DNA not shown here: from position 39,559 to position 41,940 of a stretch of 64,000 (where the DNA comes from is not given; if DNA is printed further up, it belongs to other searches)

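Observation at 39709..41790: Compact PolB-family gene with intact 3'-5' exonuclease motifs but no recognisable motif C.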

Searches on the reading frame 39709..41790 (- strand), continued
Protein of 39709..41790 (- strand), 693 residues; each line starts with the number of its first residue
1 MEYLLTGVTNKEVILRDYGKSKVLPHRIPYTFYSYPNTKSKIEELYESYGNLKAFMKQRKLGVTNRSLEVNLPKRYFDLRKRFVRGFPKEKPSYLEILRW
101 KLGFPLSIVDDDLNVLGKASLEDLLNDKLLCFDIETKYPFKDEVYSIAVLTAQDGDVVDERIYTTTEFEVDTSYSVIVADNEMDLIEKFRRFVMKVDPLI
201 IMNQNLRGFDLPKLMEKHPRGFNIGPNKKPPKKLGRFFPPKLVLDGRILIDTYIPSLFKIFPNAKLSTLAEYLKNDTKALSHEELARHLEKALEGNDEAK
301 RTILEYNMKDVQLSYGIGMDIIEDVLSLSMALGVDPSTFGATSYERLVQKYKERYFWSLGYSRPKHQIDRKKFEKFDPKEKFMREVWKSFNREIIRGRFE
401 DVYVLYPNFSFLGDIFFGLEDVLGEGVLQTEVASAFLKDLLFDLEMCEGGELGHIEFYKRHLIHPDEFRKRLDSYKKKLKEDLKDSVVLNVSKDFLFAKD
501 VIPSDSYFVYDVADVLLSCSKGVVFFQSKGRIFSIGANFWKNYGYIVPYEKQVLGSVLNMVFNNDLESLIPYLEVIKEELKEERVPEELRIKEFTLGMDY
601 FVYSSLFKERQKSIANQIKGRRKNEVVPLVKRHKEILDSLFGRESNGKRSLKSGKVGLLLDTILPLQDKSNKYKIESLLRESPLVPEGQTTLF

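Call 91: list_cluster_members(proteins=[P0030, P0031, P0033, P0035, P0037, P0038, P0040, P0043, P0046, P0057])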
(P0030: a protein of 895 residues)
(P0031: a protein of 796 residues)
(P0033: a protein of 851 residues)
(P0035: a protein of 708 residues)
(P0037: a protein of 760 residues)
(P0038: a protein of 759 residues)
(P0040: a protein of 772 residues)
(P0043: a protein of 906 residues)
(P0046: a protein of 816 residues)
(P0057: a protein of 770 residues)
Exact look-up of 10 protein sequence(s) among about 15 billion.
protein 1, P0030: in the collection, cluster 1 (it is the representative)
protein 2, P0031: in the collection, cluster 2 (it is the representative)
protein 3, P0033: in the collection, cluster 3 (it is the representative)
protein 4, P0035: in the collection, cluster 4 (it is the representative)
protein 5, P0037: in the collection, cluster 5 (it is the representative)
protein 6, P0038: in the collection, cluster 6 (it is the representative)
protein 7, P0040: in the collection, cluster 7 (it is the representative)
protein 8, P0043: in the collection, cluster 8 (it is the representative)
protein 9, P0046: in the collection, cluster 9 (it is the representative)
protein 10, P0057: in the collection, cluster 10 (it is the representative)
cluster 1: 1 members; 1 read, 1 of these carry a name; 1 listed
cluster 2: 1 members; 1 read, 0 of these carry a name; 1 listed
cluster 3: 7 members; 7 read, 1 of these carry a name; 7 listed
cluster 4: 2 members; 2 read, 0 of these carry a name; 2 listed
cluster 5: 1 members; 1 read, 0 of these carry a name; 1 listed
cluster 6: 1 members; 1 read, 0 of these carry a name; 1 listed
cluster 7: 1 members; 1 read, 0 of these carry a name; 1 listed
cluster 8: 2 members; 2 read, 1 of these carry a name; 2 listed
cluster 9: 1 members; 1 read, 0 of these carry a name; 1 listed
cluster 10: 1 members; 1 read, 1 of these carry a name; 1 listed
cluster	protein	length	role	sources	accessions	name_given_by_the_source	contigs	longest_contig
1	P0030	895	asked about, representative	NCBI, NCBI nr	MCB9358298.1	hypothetical protein H6503_00045 [Candidatus Woesearchaeota archaeon] | hypothetical protein [Candidatus Woesearchaeota archaeon]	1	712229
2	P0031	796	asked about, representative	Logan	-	-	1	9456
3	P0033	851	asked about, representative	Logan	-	-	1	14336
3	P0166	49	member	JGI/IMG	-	hypothetical protein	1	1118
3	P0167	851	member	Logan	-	-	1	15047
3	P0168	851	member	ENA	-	-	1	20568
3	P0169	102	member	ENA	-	-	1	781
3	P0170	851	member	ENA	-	-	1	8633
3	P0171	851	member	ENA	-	-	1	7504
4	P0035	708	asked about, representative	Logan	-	-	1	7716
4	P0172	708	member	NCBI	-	-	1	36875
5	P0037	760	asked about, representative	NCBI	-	-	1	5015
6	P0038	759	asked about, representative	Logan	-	-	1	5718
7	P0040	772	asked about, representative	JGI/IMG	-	-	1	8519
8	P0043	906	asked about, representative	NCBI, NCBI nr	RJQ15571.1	hypothetical protein C4573_05420 [Candidatus Woesearchaeota archaeon] | MAG: hypothetical protein C4573_05420 [Candidatus Woesearchaeota archaeon]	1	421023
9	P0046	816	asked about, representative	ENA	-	-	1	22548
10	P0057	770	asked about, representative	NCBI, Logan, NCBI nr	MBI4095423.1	MAG: hypothetical protein HY438_01030 [DPANN group archaeon] | hypothetical protein [DPANN group archaeon]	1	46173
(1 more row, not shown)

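Call 92: find_encoding_contigs(protein=P0030, flank=10000, max_places=1)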
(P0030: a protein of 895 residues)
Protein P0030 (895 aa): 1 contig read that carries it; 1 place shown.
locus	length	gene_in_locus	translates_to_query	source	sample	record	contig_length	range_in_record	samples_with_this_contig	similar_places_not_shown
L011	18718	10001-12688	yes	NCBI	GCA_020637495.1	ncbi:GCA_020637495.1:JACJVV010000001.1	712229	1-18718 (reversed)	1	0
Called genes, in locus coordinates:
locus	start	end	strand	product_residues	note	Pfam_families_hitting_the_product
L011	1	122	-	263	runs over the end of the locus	PF24334:DUF7502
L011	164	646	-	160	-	PF24161:CCDC39 (weak), PF27881:CRWN_N (weak)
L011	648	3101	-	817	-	PF13519:VWA_2 (faint), PF00092:VWA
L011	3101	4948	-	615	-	PF07584:BatA, PF13519:VWA_2 (faint), PF24156:DUF7407, PF24157:DUF7408, PF24155:DUF7406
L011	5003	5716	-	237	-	PF01757:Acyl_transf_3 (faint), PF07786:HGSNAT_cat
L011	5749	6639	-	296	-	PF00696:AA_kinase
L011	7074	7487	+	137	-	-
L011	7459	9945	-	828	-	-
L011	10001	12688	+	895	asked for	-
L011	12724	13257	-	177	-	-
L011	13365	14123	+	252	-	-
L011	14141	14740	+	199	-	-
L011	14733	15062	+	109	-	-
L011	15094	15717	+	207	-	-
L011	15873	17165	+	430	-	PF00009:GTP_EFTU, PF01926:MMR_HSR1 (faint), PF03144:GTP_EFTU_D2, PF03143:GTP_EFTU_D3, PF22594:GTP-eEF1A_C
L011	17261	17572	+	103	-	PF00338:Ribosomal_S10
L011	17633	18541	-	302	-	PF00149:Metallophos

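Call 93: find_encoding_contigs(protein=P0057, flank=10000, max_places=1)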
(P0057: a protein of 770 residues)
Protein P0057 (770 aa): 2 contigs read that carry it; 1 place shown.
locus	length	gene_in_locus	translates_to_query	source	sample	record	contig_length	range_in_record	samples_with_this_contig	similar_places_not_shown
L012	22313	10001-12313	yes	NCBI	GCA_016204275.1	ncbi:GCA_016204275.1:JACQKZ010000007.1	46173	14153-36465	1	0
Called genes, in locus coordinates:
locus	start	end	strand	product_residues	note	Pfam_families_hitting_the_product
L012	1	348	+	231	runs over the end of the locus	PF00293:NUDIX, PF19368:WHD_AraR, PF21906:WHD_NrtR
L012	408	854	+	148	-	PF01951:Archease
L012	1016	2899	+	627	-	PF00932:LTD, PF13620:CarboxypepD_reg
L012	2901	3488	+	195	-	-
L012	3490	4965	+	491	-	PF01139:RtcB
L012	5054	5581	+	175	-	-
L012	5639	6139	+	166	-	-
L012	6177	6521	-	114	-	-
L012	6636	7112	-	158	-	PF13404:HTH_AsnC-type, PF13412:HTH_24 (weak), PF01037:AsnC_trans_reg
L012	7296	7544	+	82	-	-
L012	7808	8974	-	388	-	-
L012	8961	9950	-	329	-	-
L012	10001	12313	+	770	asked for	-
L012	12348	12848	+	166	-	-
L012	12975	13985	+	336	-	PF00297:Ribosomal_L3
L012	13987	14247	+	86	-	-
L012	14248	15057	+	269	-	PF00573:Ribosomal_L4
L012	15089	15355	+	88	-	PF00276:Ribosomal_L23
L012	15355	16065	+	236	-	PF03947:Ribosomal_L2_C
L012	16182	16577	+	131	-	PF00203:Ribosomal_S19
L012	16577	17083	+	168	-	PF00237:Ribosomal_L22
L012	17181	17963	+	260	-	PF07650:KH_2, PF00189:Ribosomal_S3_C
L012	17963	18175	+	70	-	PF00831:Ribosomal_L29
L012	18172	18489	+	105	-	PF01253:SUI1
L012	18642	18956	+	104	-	PF01868:RNase_P-MRP_p29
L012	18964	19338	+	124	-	PF00366:Ribosomal_S17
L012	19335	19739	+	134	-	PF00238:Ribosomal_L14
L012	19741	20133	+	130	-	PF16906:Ribosomal_L26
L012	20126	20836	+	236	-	PF08071:RS4NT (weak), PF01479:S4 (weak), PF00900:Ribosomal_S4e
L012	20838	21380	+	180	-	PF00281:Ribosomal_L5, PF00673:Ribosomal_L5_C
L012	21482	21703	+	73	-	-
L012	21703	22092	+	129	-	PF00410:Ribosomal_S8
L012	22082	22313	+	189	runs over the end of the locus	PF00347:Ribosomal_L6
